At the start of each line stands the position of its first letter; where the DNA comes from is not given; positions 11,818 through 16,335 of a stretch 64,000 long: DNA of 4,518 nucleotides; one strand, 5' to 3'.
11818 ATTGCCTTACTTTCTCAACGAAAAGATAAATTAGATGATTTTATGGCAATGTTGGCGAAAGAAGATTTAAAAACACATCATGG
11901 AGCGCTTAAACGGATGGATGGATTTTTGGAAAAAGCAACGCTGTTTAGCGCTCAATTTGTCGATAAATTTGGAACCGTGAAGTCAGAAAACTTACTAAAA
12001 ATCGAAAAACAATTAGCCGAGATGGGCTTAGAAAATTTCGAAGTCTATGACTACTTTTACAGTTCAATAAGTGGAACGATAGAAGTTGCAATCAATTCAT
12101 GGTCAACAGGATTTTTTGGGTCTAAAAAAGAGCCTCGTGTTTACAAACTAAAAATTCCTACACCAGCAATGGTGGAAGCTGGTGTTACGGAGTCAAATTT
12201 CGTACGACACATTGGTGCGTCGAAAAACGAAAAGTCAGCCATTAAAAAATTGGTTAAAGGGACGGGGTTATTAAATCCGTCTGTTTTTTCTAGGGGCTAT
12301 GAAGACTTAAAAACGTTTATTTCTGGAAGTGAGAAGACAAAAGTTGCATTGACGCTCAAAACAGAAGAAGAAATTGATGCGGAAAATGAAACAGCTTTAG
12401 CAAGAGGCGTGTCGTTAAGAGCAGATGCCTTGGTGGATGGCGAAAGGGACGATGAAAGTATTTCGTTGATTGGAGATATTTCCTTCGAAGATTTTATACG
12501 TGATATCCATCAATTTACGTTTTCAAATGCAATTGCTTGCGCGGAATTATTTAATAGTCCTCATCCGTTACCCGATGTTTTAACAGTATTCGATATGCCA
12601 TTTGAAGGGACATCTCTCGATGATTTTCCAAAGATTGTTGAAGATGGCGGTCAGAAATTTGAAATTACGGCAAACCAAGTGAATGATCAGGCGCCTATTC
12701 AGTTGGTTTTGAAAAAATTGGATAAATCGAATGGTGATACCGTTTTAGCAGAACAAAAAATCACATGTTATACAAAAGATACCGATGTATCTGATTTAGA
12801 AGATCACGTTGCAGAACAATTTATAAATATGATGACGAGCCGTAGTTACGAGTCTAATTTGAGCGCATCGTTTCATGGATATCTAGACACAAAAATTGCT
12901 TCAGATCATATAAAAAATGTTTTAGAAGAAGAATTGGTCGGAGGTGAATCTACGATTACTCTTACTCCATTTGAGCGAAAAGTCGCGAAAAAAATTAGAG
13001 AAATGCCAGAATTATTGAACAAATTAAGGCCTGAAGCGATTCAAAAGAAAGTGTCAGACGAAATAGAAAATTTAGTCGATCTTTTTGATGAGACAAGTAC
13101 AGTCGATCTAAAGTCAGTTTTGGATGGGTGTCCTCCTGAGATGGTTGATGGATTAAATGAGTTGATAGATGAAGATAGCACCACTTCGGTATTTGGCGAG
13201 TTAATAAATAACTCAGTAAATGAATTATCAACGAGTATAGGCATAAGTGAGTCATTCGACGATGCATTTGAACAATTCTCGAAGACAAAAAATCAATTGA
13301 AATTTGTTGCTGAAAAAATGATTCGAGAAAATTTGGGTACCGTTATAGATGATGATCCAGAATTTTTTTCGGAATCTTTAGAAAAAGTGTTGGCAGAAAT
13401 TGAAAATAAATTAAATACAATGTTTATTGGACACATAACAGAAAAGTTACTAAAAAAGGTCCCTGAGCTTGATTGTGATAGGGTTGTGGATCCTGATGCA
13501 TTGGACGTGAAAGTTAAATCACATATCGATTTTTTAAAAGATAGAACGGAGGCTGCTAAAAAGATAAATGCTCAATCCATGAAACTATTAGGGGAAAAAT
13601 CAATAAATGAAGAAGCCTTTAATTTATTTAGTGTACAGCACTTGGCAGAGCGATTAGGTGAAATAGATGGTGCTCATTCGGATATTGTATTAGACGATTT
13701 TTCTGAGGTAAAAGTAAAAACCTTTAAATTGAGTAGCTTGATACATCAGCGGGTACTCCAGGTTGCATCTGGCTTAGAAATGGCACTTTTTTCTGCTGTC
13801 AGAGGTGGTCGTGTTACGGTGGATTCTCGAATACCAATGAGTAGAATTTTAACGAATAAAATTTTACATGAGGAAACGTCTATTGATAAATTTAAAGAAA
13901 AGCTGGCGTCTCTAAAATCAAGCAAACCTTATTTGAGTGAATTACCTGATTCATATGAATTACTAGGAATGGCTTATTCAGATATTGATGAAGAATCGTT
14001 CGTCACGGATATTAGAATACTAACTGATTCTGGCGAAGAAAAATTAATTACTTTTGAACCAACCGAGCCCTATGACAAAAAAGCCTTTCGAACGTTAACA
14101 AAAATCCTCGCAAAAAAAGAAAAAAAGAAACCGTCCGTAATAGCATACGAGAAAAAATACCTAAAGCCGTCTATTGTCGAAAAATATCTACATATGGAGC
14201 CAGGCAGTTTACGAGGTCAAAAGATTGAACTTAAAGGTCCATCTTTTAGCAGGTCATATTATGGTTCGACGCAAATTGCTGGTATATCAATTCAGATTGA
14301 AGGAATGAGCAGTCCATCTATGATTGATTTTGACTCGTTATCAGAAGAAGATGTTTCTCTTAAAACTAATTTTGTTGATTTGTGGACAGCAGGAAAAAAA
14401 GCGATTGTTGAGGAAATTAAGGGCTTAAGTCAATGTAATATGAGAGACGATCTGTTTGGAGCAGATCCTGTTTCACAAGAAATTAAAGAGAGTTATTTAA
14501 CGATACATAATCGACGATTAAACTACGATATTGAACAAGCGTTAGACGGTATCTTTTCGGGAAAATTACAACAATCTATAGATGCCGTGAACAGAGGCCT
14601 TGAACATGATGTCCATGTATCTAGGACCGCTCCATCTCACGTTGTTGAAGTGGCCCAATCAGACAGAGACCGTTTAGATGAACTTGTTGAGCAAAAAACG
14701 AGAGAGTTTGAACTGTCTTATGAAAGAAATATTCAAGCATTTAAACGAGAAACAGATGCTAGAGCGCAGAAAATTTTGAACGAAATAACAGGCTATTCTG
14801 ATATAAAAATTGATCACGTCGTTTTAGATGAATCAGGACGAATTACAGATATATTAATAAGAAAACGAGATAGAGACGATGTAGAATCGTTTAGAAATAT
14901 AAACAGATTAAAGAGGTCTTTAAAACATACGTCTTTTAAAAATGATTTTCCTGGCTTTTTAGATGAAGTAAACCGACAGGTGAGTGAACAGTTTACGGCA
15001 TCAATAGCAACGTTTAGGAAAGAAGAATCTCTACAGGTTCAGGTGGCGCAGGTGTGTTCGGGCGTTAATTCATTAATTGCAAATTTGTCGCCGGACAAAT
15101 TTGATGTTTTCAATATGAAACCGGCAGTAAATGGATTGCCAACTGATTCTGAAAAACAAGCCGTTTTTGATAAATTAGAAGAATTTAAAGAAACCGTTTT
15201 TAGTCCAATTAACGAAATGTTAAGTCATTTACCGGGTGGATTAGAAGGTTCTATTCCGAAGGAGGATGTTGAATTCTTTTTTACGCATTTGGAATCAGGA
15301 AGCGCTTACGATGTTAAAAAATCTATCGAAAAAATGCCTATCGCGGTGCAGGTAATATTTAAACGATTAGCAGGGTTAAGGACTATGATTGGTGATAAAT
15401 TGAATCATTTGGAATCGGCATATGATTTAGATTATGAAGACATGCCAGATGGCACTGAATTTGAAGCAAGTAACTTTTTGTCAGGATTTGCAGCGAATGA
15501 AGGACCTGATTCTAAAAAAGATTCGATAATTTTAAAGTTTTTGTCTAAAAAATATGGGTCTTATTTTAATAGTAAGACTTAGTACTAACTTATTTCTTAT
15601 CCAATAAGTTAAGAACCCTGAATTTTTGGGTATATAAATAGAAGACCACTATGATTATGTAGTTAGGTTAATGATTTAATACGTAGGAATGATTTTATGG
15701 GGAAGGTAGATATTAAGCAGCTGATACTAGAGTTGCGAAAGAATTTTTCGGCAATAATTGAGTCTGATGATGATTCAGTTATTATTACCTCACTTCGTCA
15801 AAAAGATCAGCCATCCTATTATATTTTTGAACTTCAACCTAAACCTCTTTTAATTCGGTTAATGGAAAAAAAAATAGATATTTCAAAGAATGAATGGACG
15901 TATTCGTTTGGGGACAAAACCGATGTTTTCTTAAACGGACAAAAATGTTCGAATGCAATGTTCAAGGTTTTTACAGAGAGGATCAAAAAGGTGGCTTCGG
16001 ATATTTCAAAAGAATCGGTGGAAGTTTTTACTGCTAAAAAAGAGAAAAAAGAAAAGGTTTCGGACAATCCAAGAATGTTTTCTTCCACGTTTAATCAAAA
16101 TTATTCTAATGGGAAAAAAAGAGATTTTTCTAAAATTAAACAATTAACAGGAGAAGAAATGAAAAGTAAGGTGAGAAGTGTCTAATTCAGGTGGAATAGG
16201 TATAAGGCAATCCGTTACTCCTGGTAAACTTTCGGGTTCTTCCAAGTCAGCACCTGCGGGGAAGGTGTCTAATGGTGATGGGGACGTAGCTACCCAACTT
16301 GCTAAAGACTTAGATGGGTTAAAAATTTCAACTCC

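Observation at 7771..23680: Tandem pair of ~2,600-aa collinear paralogues with no recognisable domains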

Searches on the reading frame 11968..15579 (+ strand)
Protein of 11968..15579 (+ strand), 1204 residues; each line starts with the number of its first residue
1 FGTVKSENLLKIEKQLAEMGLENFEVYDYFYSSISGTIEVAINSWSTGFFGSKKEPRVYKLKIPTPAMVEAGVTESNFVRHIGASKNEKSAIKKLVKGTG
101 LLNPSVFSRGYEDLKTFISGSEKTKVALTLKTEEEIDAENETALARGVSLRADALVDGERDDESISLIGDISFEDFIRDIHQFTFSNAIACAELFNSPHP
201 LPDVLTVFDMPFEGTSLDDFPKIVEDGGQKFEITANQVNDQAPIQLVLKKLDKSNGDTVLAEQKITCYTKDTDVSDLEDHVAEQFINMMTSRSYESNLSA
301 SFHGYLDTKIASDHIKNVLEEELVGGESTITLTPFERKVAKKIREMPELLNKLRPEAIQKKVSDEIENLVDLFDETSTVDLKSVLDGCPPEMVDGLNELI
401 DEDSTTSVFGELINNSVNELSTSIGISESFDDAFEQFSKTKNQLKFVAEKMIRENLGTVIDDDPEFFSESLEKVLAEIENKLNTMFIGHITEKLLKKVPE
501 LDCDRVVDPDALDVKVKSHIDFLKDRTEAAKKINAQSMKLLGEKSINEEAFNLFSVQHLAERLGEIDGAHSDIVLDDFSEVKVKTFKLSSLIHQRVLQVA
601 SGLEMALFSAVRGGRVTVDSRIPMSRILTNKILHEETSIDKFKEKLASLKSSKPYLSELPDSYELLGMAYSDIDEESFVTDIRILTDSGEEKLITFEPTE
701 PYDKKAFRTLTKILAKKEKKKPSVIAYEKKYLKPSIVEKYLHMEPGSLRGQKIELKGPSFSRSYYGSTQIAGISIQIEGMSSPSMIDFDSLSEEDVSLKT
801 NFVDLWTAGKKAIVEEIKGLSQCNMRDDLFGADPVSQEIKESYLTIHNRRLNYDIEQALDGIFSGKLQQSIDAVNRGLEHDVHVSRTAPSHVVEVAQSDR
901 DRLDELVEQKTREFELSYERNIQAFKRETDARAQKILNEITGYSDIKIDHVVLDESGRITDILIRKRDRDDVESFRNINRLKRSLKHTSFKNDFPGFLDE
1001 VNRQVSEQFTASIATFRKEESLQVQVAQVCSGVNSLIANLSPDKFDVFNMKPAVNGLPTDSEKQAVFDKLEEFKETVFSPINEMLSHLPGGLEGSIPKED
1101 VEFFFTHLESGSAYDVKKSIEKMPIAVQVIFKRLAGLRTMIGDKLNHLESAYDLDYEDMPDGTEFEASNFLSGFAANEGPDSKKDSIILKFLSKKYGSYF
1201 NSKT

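Call 74: find_homologous_proteins(query=A5, max_evalue=0.01)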
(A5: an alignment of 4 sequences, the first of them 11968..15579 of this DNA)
Query A5 (4 sequences) (1204 aa, profile of the alignment): 1 proteins with E <= 0.01 among 8000 candidates.
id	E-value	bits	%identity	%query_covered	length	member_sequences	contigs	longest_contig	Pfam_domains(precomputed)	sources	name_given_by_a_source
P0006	0.0e+0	2288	61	99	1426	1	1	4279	-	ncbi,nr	ncbi:hypothetical protein HOH45_03755, partial [bacterium]|nr:hypothetical protein [bacterium]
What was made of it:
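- Tried and rejected: With the C-terminal-half profile only P0006 came back (call 74).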

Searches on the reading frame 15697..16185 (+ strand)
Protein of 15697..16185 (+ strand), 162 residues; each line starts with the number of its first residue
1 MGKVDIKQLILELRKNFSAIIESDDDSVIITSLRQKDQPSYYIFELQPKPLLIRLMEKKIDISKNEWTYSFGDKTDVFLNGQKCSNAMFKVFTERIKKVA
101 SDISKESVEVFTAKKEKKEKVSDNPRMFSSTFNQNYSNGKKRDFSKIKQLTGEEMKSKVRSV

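Call 7: search_protein_families(library=pfam, proteins=[window:15697-16182:+], max_evalue=1)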
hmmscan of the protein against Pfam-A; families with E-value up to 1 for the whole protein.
window:15697-16182:+ (162 aa): 2 families
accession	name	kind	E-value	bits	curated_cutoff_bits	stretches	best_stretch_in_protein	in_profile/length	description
PF24811.1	Ig_Shg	-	0.031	14.6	27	1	74-120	21-65/153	DE-cadherin, Ig-like domain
PF11704.13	Folliculin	-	0.068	13.4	23.3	1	87-153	81-148/166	Vesicle coat protein involved in Golgi to plasma membrane transport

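Call 25: search_protein_families(library=ncbifam, proteins=[window:15697-16182:+], max_evalue=1)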
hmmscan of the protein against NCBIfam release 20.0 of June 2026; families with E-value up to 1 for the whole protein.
window:15697-16182:+ (162 aa): 1 family
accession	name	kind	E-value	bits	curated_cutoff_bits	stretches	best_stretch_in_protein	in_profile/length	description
TIGR01570.1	A_thal_3588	subfamily_domain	0.1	12.6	109.55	1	99-156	38-93/161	uncharacterized plant-specific domain TIGR01570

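Call 26: search_protein_families(library=phrogs, proteins=[window:15697-16182:+], max_evalue=1)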
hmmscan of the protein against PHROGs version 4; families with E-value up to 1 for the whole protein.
window:15697-16182:+ (162 aa): 1 family
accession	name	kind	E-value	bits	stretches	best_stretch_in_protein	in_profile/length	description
phrog_9362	-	unknown function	0.079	14.1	0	18-59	19-60/106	-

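Call 29: search_protein_families(library=padloc, proteins=[window:15697-16182:+], max_evalue=0.1)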
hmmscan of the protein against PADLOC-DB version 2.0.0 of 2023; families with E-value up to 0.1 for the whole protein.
window:15697-16182:+ (162 aa): 5 families
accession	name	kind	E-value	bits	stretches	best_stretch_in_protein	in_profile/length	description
PDLC01338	Cas2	-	0.0029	16.1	1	10-40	38-68/76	"CAS-I,CAS-II,CAS-III,CAS-IV,CAS-V,CAS-VI; acquisition_2"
PDLC01749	Cas2b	-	0.0073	14.8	1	10-38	42-70/87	-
PDLC02076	Cas2b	-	0.0076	14.6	1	10-37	42-69/87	-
PDLC01443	Cas2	-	0.02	13.4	1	7-46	40-77/86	"CAS-I,CAS-II,CAS-III,CAS-IV,CAS-V,CAS-VI; acquisition_2"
PDLC01756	Cas2g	-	0.03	12.4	1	10-38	46-74/96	-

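Call 100: find_encoding_contigs(protein=window:15697-16185:+, flank=10000, max_places=10)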
Protein window:15697-16185:+ (162 aa): 11 contigs read that carry it; 10 places shown.
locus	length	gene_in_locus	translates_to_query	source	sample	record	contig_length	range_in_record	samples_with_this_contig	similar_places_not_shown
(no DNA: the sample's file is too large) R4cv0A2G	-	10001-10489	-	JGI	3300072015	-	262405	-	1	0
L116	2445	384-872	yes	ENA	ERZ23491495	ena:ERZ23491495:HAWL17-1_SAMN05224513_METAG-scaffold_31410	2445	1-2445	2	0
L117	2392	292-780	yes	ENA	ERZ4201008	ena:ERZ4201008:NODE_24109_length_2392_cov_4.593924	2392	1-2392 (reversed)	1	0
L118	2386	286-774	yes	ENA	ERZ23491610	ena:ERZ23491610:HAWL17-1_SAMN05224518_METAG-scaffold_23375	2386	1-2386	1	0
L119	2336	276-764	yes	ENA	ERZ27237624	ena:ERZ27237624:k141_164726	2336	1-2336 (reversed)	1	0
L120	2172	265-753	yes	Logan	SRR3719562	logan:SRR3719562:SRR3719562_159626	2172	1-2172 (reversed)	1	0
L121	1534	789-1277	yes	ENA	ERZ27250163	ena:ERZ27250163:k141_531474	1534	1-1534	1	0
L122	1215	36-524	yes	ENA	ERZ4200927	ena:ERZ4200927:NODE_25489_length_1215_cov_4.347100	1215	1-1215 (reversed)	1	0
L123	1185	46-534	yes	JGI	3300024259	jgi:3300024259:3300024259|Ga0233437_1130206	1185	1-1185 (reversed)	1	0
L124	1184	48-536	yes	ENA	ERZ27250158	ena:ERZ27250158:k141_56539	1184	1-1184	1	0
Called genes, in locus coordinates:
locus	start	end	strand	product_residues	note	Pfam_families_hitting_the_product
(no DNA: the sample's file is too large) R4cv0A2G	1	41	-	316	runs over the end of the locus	PF00701:DHDPS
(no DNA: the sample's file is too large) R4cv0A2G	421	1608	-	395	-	-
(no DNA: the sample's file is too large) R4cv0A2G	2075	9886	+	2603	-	-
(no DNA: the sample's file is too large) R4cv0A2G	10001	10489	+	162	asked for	-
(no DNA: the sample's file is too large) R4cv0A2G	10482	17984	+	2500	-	-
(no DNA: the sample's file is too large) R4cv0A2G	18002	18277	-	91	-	-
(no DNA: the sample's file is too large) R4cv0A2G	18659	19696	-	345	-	PF00140:Sigma70_r1_2, PF04542:Sigma70_r2, PF04539:Sigma70_r3, PF04545:Sigma70_r4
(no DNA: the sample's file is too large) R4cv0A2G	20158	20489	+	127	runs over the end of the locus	-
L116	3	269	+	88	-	?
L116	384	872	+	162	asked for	-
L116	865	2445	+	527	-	?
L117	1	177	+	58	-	?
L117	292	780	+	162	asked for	-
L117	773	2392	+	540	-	?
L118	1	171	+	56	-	?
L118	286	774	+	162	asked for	-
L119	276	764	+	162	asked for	-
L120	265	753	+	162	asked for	-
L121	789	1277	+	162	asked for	-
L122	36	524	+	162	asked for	-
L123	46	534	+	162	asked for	-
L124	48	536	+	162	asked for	-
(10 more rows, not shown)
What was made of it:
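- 15697..16185 (+): B1, 162 aa: stand-alone N-domain plus a degenerate leader (.................*), pI 9.5. The exact product occurs on 11 contigs (call 100).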
